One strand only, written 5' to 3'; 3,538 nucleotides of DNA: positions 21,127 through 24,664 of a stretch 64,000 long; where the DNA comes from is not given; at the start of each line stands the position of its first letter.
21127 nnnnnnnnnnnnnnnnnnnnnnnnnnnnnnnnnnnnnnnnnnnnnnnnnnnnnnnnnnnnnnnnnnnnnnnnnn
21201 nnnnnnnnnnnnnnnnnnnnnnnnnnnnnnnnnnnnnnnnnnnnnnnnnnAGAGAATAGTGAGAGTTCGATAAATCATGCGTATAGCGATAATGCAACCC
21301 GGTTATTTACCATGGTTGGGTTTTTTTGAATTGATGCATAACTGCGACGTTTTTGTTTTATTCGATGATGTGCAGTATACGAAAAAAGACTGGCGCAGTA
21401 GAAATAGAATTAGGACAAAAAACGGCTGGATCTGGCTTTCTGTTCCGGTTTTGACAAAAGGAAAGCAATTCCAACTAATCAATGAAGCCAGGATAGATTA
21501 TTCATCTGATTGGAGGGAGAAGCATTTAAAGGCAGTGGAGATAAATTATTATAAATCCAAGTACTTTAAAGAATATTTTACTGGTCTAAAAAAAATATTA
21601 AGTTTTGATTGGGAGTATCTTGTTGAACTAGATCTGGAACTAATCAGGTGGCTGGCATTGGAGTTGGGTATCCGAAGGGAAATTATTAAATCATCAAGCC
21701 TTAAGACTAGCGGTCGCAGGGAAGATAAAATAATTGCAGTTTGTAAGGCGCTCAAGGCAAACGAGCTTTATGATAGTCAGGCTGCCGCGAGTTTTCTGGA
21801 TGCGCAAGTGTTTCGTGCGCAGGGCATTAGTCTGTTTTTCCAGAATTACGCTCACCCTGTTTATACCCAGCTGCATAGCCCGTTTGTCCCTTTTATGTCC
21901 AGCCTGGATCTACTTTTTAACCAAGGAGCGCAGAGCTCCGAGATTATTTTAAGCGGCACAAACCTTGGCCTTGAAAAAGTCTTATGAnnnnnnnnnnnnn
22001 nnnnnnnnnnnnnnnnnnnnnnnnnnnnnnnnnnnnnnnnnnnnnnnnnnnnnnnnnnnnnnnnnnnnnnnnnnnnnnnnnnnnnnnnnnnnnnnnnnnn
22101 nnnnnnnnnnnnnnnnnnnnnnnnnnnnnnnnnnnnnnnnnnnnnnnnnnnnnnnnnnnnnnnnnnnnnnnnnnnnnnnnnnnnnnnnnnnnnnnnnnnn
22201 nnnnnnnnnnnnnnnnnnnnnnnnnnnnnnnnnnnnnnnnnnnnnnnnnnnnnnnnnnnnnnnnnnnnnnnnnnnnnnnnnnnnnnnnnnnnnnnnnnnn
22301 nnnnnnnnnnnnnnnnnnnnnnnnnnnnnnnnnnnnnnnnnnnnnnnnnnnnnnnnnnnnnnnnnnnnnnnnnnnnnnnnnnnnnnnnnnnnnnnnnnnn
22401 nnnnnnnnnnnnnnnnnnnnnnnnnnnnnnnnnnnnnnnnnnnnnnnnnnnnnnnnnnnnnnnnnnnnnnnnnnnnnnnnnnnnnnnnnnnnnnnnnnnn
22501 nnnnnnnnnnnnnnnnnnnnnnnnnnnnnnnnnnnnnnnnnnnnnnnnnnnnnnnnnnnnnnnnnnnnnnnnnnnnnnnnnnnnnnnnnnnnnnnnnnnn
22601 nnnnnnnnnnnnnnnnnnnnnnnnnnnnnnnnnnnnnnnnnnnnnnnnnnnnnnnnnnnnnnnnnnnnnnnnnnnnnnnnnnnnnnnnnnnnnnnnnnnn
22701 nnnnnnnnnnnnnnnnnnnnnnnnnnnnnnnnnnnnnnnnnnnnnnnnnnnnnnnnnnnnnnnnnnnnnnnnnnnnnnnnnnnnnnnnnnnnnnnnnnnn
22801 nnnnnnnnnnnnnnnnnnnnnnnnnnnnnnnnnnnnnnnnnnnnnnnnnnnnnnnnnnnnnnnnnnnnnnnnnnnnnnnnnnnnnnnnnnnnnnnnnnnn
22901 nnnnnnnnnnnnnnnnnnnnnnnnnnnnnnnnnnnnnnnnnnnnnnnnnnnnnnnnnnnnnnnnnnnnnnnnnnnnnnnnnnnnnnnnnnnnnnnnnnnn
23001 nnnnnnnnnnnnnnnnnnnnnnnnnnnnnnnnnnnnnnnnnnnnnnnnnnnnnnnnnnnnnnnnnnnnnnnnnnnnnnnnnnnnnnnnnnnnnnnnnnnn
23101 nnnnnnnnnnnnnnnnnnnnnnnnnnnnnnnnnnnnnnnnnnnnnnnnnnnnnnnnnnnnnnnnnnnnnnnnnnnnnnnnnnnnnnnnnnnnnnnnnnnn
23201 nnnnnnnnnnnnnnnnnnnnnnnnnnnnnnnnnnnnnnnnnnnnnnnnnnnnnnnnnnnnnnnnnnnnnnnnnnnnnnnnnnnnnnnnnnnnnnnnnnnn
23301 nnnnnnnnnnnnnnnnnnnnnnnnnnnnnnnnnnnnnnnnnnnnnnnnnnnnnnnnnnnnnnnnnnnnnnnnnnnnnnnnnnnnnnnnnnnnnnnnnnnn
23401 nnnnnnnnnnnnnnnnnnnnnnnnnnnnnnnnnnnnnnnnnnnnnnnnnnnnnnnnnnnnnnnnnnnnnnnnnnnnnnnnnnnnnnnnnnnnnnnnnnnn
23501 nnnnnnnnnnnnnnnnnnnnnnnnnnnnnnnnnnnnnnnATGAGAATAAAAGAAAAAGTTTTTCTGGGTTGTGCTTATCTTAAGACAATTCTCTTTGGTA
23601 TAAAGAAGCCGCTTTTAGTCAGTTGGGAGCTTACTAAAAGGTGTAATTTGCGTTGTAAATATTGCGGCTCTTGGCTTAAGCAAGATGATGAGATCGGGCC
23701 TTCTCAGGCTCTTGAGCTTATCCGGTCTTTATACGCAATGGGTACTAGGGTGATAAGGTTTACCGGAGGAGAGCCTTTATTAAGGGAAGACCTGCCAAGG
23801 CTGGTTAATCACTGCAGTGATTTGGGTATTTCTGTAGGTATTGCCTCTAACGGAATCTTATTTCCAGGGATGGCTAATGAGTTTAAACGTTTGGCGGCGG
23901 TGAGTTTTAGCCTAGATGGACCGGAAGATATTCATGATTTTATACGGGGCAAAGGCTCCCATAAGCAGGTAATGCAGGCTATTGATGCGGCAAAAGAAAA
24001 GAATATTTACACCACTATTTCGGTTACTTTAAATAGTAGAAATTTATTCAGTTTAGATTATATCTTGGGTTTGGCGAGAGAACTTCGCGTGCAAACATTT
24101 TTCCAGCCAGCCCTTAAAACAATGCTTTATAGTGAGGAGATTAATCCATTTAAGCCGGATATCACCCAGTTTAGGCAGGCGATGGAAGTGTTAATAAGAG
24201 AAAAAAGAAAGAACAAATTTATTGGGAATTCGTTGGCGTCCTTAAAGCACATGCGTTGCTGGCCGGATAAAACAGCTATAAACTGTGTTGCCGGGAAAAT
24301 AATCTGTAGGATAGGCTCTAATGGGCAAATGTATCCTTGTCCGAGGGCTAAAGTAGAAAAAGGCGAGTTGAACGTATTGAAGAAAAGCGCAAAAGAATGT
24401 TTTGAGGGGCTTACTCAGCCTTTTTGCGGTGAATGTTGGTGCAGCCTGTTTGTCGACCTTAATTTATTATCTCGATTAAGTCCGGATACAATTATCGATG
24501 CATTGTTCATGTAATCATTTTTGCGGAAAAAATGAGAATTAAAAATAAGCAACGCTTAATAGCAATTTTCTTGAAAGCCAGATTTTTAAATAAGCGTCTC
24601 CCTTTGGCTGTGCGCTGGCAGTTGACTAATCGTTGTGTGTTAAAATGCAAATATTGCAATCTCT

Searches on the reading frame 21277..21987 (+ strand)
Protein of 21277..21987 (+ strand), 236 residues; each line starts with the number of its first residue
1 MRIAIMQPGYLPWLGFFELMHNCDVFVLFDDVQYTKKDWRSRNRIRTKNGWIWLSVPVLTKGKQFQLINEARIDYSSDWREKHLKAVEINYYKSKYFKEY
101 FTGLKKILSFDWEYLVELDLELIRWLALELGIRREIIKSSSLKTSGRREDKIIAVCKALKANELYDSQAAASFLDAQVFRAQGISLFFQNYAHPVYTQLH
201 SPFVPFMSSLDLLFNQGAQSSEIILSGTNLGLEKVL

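Call 4: search_protein_families(library=pfam, proteins=[window:21277-21987:+], max_evalue=0.01)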
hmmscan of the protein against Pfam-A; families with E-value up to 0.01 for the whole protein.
window:21277-21987:+ (236 aa): 1 family
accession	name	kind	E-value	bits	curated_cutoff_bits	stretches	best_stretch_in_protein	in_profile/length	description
PF08889.16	WbqC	-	2.3e-76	256.9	21.3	1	7-221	1-216/218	WbqC-like protein family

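Call 6: search_protein_families(library=ncbifam, proteins=[window:21277-21987:+], max_evalue=0.001)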
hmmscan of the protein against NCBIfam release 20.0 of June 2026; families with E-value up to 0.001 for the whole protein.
window:21277-21987:+ (236 aa): 0 families

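Call 51: search_solved_structures(query=window:21277-21987:+, max_evalue=1)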
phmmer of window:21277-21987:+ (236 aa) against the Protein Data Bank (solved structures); distinct sequences matched with E-value up to 1: 1.
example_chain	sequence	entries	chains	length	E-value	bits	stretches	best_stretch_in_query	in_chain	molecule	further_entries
2j5a_A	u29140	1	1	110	0.26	14.1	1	64-131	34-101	30S RIBOSOMAL PROTEIN S6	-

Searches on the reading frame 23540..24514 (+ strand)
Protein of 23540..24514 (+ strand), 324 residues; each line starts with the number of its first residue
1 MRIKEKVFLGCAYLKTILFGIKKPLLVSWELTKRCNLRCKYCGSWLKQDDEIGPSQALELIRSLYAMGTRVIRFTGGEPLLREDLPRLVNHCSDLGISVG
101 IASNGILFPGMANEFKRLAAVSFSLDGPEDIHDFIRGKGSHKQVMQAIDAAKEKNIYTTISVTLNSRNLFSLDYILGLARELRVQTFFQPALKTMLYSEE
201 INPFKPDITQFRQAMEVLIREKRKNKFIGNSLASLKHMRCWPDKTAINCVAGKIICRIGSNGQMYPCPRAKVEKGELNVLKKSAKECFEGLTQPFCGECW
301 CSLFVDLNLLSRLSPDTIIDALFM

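Call 4: search_protein_families(library=pfam, proteins=[window:23540-24514:+], max_evalue=0.01)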
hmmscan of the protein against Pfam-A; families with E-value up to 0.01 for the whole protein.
window:23540-24514:+ (324 aa): 2 families
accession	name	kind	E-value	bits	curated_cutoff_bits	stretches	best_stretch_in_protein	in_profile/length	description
PF04055.27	Radical_SAM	-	4.8e-26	92.3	29.5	1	30-163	2-150/166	Radical SAM superfamily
PF13353.11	Fer4_12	-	0.0025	18.6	22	1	33-129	13-117/137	4Fe-4S single cluster domain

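Call 6: search_protein_families(library=ncbifam, proteins=[window:23540-24514:+], max_evalue=0.001)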
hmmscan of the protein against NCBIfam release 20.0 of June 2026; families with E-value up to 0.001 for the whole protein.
window:23540-24514:+ (324 aa): 66 families (the best 25 are shown)
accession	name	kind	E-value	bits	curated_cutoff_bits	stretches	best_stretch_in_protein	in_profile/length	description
TIGR03962.1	mycofact_rSAM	equivalog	5.3e-28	98.2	265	1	18-273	5-265/339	mycofactocin radical SAM maturase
TIGR04546.1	rSAM_ahbC_deAc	equivalog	1.3e-27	96.6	650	1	19-184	33-205/390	12,18-didecarboxysiroheme deacetylase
TIGR04545.1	rSAM_ahbD_hemeb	equivalog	1.6e-27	96.9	500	1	26-187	1-170/339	heme b synthase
TIGR04051.1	rSAM_NirJ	equivalog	1.3e-26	93.4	515.45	1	26-221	3-205/354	heme d1 biosynthesis radical SAM protein NirJ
TIGR03961.1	rSAM_PTO1314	hypoth_equivalog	6.2e-26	91.5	306.05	1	21-280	19-276/332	PTO1314 family radical SAM protein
TIGR04053.2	TIGR04053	equivalog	8e-26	91.1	395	1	22-187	5-181/366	TIGR04053 family radical SAM/SPASM domain-containing protein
TIGR04347.1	pseudo_SAM_Halo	equivalog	2e-24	86.6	525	1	23-224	37-244/390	TIGR04347 family pseudo-SAM/SPASM protein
NF045574.1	sacti_mat_StsB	exception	1.4e-23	83.5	625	1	27-289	98-361/466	StsB family radical SAM/SPASM domain sactipeptide maturase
TIGR02666.1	moaA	equivalog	3.3e-23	82.2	284.05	1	31-157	16-156/336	GTP 3',8-cyclase MoaA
TIGR04303.1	GeoRSP_rSAM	equivalog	6.9e-23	81.7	400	1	22-275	2-264/325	GeoRSP system radical SAM/SPASM protein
TIGR04054.1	rSAM_NirJ1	equivalog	2.3e-22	79.1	650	1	26-220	37-238/387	putative heme d1 biosynthesis radical SAM protein NirJ1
TIGR04055.1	rSAM_NirJ2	equivalog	4.8e-21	75.6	500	1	26-277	1-264/326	putative heme d1 biosynthesis radical SAM protein NirJ2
TIGR04133.1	rSAM_w_lipo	hypoth_equivalog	7.7e-21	74.4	425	1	27-300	26-312/350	TIGR04133 family radical SAM/SPASM protein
TIGR02109.1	PQQ_syn_pqqE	equivalog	1.6e-20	73.4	381.35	1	21-272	3-262/358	pyrroloquinoline quinone biosynthesis protein PqqE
TIGR02668.1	moaA_archaeal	equivalog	5.1e-20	71.7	325.25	1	30-228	15-230/303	GTP 3',8-cyclase MoaA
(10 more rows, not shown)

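Call 43: search_protein_representatives(protein=window:23540-24514:+)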
Query: 324 residues. Proteins with E-value up to 0.001 (for the whole library): 37966; up to 1e-10: 7923; up to 1e-30: 561. The best 150 are listed.
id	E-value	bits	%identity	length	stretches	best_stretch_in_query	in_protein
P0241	1.5e-83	296.7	44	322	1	6-322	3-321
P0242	8.0e-76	271.3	41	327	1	1-322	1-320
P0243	3.8e-75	269.1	41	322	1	21-322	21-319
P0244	4.2e-73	262.4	39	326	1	1-322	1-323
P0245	5.8e-70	252.1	38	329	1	4-322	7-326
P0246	1.3e-69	251.0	38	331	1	1-319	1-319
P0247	2.1e-69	250.2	39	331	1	7-322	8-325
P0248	1.7e-68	247.2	40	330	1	10-320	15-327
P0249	3.3e-67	243.1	38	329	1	9-313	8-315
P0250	5.3e-67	242.4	38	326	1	8-322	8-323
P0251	1.0e-66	241.5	38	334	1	13-313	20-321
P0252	1.1e-66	241.3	37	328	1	1-321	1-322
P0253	4.7e-66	239.2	39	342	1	2-320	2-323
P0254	6.4e-66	238.8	35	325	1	6-322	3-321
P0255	1.1e-65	238.0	38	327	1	14-320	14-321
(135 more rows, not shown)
